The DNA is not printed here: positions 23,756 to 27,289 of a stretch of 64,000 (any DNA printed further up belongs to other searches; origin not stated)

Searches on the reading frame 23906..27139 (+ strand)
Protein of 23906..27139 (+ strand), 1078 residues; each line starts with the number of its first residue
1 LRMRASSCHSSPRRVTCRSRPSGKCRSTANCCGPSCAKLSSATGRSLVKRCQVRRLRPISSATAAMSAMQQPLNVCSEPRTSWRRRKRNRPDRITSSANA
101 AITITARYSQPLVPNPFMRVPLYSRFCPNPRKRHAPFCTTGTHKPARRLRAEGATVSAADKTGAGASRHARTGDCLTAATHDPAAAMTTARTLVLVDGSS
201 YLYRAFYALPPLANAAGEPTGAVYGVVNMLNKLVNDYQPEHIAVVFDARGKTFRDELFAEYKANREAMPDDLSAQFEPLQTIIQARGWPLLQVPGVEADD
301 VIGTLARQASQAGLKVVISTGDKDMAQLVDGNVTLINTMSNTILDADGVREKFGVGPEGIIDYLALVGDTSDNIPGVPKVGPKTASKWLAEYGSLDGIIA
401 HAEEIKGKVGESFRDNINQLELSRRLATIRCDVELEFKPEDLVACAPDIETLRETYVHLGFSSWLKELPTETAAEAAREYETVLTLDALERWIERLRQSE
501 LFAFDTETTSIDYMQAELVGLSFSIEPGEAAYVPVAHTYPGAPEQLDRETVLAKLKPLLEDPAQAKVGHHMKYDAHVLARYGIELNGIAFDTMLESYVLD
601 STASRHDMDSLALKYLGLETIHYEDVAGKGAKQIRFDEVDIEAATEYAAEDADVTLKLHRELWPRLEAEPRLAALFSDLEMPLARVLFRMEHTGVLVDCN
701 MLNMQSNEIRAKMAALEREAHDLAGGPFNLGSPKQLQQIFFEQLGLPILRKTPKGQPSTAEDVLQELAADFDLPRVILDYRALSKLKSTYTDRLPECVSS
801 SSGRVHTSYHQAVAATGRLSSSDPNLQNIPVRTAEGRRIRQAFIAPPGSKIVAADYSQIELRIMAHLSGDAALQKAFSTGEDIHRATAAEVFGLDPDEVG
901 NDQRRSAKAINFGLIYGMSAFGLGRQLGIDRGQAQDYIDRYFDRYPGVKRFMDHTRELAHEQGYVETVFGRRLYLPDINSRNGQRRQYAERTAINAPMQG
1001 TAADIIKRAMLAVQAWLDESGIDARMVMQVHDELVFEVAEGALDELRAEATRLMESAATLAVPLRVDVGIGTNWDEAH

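Call 66: search_protein_families(library=pfam, proteins=[window:23906-27139:+], max_evalue=0.00001)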
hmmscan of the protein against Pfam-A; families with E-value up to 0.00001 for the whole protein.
window:23906-27139:+ (1078 aa): 5 families
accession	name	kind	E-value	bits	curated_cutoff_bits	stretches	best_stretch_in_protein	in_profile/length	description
PF00476.26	DNA_pol_A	-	9.7e-164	545.2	34.3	1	700-1076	2-381/381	DNA polymerase family A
PF02739.22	5_3_exonuc_N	-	1.3e-60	204.3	34.3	1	192-354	1-164/164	5'-3' exonuclease, N-terminal resolvase-like domain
PF01612.26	DNA_pol_A_exo1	-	1.2e-39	136.3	23.6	1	480-667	1-173/173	3'-5' exonuclease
PF01367.25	5_3_exonuc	-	2.3e-34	118.2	40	1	355-448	1-95/97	5'-3' exonuclease, C-terminal SAM fold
PF22619.2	DNA_polI_exo1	-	1.9e-14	54.1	27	1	549-633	38-118/140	DNA polymerase I, ribonuclease H-like domain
